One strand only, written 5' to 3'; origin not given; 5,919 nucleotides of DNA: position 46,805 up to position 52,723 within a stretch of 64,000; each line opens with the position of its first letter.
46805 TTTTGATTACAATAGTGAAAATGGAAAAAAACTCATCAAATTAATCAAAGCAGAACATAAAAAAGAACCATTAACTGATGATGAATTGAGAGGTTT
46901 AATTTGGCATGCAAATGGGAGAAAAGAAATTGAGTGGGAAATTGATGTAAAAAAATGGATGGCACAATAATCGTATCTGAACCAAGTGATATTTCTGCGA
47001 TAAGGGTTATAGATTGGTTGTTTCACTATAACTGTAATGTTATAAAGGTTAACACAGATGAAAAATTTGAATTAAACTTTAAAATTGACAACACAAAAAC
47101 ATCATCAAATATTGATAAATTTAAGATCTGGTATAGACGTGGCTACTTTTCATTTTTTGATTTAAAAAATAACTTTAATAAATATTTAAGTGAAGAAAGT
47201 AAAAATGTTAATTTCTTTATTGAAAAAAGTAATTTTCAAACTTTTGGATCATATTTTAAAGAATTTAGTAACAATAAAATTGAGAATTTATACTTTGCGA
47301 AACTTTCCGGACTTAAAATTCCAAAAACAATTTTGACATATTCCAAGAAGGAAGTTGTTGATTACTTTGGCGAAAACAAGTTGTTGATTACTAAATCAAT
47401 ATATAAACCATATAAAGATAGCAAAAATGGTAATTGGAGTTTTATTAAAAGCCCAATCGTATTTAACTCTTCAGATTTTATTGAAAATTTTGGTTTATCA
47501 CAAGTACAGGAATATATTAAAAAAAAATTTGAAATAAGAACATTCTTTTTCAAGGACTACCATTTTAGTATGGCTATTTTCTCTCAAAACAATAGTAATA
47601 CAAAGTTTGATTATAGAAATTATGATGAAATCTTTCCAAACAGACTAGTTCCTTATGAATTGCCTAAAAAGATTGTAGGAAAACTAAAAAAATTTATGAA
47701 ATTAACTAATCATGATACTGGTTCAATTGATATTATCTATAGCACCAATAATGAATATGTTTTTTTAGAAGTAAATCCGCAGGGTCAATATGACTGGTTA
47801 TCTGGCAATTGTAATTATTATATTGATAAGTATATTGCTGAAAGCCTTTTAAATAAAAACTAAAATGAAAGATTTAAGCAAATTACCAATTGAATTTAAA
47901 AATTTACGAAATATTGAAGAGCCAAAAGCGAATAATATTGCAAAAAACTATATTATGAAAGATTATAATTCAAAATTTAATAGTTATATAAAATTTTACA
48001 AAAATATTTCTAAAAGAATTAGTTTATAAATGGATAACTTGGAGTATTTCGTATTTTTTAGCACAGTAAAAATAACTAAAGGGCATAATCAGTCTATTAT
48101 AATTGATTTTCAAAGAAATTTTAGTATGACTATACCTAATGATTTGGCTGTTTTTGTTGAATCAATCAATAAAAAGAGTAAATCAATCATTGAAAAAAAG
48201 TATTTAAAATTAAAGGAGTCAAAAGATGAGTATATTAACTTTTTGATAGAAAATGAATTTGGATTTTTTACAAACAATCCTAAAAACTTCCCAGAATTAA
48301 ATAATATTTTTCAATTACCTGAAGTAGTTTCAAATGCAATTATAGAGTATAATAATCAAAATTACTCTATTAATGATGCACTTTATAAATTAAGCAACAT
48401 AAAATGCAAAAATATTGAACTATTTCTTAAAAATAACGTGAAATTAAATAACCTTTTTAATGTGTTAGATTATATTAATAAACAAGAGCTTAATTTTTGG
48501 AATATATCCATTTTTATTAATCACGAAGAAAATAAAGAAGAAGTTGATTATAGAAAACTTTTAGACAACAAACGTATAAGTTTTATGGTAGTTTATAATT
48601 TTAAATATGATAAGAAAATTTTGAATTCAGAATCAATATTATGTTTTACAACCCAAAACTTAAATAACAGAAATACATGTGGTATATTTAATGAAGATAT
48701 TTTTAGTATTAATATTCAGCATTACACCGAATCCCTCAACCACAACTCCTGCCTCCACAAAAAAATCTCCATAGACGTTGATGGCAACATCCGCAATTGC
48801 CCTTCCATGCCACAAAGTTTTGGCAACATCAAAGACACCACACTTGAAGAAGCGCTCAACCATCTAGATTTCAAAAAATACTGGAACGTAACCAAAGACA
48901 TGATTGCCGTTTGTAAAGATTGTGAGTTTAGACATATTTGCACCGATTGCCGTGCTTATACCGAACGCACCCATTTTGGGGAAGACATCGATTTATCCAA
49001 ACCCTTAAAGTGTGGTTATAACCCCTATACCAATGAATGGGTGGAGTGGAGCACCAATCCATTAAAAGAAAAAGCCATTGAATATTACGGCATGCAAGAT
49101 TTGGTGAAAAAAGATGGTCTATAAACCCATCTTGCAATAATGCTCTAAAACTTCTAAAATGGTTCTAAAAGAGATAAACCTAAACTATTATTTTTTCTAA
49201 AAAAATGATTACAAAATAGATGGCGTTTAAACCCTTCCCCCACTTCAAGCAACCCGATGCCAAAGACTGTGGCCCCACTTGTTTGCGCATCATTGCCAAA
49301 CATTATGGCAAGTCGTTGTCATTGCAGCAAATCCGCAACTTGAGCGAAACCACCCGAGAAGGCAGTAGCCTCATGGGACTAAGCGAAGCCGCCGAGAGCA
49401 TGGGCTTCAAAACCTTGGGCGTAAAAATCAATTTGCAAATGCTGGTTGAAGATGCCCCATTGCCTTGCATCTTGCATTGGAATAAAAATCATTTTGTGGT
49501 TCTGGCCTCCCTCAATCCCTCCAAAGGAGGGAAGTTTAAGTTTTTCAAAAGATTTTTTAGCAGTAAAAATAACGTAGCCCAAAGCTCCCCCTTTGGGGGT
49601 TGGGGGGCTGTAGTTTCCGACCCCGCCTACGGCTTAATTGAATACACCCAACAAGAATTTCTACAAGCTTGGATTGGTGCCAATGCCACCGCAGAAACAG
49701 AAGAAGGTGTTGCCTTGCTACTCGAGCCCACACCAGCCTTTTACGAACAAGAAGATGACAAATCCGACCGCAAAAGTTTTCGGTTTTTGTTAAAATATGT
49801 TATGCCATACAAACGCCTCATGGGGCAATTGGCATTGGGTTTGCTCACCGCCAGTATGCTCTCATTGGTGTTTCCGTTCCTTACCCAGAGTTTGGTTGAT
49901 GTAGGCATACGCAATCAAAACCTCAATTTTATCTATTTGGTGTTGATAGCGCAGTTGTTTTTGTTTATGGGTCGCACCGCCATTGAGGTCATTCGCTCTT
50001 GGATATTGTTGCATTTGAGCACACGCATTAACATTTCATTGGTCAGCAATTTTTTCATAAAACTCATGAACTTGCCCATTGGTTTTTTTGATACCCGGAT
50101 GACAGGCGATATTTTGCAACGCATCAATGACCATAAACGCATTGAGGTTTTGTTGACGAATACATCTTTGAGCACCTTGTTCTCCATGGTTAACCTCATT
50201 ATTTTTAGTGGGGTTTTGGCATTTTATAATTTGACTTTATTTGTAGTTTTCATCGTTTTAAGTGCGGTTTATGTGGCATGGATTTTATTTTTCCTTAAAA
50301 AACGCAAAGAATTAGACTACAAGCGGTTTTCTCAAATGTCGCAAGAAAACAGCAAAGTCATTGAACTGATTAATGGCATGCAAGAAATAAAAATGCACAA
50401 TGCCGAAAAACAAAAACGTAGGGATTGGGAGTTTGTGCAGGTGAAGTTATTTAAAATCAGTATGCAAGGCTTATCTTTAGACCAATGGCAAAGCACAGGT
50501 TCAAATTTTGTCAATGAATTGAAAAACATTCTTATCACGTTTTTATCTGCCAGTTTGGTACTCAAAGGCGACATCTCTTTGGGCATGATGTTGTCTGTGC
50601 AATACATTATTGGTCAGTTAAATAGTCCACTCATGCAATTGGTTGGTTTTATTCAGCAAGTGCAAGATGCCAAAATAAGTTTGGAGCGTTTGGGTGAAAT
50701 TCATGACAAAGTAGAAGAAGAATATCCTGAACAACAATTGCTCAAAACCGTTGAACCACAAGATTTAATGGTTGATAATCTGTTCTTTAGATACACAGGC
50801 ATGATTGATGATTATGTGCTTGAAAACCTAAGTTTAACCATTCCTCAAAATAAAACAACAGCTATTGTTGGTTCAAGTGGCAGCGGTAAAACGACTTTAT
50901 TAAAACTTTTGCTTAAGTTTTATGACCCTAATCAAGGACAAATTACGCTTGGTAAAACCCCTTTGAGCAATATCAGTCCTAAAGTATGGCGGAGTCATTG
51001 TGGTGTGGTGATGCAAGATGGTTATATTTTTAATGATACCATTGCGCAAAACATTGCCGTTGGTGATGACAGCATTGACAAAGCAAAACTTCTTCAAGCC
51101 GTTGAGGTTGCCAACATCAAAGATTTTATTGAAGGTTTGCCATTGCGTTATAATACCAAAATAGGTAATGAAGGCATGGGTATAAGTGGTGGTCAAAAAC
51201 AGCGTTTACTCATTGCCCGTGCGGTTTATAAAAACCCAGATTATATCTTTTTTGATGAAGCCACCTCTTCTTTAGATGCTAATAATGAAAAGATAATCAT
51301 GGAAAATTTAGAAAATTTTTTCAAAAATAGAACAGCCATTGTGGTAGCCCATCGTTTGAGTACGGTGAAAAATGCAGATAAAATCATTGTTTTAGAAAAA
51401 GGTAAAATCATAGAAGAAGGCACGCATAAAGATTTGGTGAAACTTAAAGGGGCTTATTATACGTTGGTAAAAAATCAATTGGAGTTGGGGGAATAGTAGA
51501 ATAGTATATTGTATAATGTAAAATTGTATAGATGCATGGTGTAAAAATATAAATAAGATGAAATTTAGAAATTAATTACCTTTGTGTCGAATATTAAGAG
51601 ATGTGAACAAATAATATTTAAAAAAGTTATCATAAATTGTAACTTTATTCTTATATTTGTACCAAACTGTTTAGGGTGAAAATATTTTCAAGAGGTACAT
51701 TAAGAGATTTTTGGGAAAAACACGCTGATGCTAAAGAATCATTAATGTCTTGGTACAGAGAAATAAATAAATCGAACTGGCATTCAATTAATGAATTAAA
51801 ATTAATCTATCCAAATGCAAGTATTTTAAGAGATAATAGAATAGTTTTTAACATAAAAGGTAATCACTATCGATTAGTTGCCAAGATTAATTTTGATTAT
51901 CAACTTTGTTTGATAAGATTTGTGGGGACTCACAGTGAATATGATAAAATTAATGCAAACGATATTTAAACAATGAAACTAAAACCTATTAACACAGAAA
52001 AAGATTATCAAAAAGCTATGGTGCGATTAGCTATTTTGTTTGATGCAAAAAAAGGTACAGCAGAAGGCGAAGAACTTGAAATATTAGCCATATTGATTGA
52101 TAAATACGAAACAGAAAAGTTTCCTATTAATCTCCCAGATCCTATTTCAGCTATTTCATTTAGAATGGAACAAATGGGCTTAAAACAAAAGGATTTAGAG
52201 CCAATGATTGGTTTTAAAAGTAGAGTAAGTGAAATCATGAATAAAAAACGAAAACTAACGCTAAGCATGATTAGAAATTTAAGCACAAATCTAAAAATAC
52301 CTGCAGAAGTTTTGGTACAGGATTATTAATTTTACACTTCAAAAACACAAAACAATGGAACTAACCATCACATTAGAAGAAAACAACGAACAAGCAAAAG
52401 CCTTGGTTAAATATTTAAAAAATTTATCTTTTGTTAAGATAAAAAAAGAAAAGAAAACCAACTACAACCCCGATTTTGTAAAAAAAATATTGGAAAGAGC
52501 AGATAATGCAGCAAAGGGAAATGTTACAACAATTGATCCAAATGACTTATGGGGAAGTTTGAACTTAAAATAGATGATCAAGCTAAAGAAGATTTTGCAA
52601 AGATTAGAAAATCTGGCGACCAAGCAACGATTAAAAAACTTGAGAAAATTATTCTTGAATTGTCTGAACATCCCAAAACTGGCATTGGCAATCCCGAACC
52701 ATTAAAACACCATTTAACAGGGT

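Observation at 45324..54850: Accessory island encoding an ATP-grasp + SPASM RiPP pathway with a dedicated C39/HlyD exporter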

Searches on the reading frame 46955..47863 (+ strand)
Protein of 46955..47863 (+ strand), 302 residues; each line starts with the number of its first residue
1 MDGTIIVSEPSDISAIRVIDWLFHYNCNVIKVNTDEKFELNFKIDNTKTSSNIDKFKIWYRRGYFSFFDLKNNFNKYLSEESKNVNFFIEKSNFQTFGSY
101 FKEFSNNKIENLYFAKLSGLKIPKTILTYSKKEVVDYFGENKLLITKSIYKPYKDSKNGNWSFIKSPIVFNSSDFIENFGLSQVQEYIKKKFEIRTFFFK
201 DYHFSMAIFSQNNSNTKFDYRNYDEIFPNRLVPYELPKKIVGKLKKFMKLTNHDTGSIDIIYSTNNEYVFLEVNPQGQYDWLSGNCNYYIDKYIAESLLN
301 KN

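Call 3: search_protein_families(library=ncbifam, proteins=[window:46955-47863:+], max_evalue=0.01)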
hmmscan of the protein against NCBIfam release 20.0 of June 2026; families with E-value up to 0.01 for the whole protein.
window:46955-47863:+ (302 aa): 5 families
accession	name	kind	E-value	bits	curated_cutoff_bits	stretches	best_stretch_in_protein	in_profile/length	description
TIGR04192.1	GRASP_w_spasm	equivalog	9.3e-57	192.7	230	1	4-298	1-318/318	grasp-with-spasm system ATP-grasp peptide maturase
TIGR04185.1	ATPgraspMvdC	equivalog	5.4e-29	101.3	425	1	39-299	49-317/318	MvdC family ATP-grasp ribosomal peptide maturase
TIGR04184.1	ATPgraspMvdD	equivalog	8.6e-28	97.4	475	1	52-299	62-320/321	MvdD family ATP-grasp ribosomal peptide maturase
TIGR04187.1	GRASP_SAV_5884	subfamily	5.6e-23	81.6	350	1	110-298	126-311/312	ATP-grasp ribosomal peptide maturase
TIGR00768.1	rimK_fam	subfamily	0.00026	20.5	143.4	0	247-294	225-272/276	RimK family alpha-L-glutamate ligase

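Call 4: search_protein_families(library=pfam, proteins=[window:46955-47863:+], max_evalue=0.01)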
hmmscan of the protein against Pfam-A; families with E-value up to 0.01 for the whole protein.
window:46955-47863:+ (302 aa): 0 families

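Call 36: search_solved_structures(query=window:46955-47863:+, max_evalue=0.01, show_alignments=2)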
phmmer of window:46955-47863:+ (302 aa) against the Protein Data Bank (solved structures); distinct sequences matched with E-value up to 0.01: 4.
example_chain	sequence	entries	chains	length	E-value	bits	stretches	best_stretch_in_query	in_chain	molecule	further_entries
7m4s_A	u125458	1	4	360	1.7e-18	70.3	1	105-300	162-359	AMdnB protein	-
5ig9_A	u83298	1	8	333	1.7e-18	70.3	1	90-300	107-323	ATP grasp ligase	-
7mgv_A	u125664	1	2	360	4.3e-16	62.4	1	6-300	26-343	CdnC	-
5ig8_A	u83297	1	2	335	7.4e-11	45.2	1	103-298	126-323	ATP grasp ligase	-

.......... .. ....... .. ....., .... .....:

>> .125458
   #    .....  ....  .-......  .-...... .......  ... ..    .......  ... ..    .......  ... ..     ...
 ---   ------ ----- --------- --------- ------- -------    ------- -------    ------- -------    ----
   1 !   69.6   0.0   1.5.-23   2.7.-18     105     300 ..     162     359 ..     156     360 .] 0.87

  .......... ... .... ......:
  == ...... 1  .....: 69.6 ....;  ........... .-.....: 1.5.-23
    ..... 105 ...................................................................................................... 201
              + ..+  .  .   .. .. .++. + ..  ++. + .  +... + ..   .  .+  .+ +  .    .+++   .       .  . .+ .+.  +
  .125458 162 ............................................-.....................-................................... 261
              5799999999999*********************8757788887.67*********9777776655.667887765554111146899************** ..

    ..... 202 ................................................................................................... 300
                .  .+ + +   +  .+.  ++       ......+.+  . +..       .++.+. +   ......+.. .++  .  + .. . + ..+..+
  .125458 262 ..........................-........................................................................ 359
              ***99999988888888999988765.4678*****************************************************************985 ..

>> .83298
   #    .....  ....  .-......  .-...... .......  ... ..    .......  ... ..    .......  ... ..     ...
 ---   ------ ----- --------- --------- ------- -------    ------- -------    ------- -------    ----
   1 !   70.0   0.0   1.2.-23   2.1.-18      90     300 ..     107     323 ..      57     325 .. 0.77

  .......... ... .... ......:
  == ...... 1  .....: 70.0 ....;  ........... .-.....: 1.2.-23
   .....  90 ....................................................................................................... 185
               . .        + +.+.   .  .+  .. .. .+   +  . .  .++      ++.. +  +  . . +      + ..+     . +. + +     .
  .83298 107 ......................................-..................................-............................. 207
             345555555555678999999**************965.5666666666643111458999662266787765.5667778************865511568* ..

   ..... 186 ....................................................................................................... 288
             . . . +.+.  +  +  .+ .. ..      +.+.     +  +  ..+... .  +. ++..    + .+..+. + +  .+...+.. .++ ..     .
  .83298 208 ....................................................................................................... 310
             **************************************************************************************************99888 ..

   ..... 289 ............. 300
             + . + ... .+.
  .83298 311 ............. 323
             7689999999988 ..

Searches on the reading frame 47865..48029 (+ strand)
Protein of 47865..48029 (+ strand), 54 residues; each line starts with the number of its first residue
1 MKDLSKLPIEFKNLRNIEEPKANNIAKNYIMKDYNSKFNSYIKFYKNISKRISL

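Call 3: search_protein_families(library=ncbifam, proteins=[window:47865-48029:+], max_evalue=0.01)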
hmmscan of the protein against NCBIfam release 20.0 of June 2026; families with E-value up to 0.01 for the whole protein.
window:47865-48029:+ (54 aa): 0 families

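Call 4: search_protein_families(library=pfam, proteins=[window:47865-48029:+], max_evalue=0.01)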
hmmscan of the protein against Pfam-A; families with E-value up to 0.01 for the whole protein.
window:47865-48029:+ (54 aa): 0 families

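Call 24: search_protein_families(library=pfam, proteins=[window:47865-48029:+], max_evalue=5)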
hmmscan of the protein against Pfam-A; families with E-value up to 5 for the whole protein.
window:47865-48029:+ (54 aa): 0 families

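Call 25: search_protein_families(library=ncbifam, proteins=[window:47865-48029:+], max_evalue=5)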
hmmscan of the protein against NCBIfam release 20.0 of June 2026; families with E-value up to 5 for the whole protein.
window:47865-48029:+ (54 aa): 1 family
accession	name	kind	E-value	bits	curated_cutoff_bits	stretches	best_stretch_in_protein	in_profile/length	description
NF005019.0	PRK06423.1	equivalog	0.023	14.9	122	1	6-37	2-33/74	phosphoribosylformylglycinamidine synthase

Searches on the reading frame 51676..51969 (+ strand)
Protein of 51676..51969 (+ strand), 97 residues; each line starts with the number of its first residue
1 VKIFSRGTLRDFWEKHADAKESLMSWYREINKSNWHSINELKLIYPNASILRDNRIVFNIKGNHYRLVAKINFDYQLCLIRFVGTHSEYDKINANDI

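Call 24: search_protein_families(library=pfam, proteins=[window:51676-51969:+], max_evalue=5)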
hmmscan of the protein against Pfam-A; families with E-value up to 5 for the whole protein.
window:51676-51969:+ (97 aa): 1 family
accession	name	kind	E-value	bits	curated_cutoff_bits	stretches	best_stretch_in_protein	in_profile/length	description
PF09907.15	HigB_toxin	-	6.5e-32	110.1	27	1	19-92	1-74/74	HigB_toxin, RelE-like toxic component of a toxin-antitoxin system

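Call 25: search_protein_families(library=ncbifam, proteins=[window:51676-51969:+], max_evalue=5)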
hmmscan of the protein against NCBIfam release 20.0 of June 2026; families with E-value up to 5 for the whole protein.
window:51676-51969:+ (97 aa): 1 family
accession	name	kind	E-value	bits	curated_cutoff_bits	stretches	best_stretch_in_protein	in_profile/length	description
NF005862.0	PRK07792.1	equivalog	0.028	13.6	414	1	38-86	88-135/307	3-oxoacyl-ACP reductase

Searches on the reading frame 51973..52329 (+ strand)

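Call 24: search_protein_families(library=pfam, proteins=[window:51973-52329:+], max_evalue=5)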
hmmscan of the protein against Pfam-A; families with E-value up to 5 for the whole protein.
window:51973-52329:+ (118 aa): 3 families
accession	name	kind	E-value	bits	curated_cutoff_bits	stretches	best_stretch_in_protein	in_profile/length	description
PF01381.28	HTH_3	-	8.4e-05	23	23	1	65-113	5-54/55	Helix-turn-helix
PF12844.13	HTH_19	-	0.0091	16.3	30.2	1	66-117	9-61/64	Helix-turn-helix domain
PF19634.4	DUF6137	-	0.15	12.4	25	1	9-37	35-63/82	Family of unknown function (DUF6137)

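Call 25: search_protein_families(library=ncbifam, proteins=[window:51973-52329:+], max_evalue=5)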
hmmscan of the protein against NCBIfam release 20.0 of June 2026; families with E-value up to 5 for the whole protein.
window:51973-52329:+ (118 aa): 0 families

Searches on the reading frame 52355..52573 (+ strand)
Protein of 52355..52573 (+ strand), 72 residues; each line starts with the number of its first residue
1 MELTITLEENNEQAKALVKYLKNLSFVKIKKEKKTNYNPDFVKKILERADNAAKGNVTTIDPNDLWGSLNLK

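Call 24: search_protein_families(library=pfam, proteins=[window:52355-52573:+], max_evalue=5)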
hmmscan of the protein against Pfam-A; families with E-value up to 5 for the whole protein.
window:52355-52573:+ (72 aa): 3 families
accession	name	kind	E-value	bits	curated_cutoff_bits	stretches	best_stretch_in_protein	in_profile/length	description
PF10884.14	DUF2683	-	3.2e-16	59.8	27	1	1-66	1-65/66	Protein of unknown function (DUF2683)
PF08986.15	DUF1889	-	0.0011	19.4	26.9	1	11-60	27-81/96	Domain of unknown function (DUF1889)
PF00682.25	HMGL-like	-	0.21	11.4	29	1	3-64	104-163/260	HMGL-like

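Call 25: search_protein_families(library=ncbifam, proteins=[window:52355-52573:+], max_evalue=5)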
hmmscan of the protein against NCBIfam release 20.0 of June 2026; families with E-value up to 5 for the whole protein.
window:52355-52573:+ (72 aa): 1 family
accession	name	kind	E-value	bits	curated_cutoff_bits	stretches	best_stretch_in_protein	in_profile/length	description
NF001273.0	PRK00230.1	equivalog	0.031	13.6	193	1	9-48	14-54/233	orotidine-5'-phosphate decarboxylase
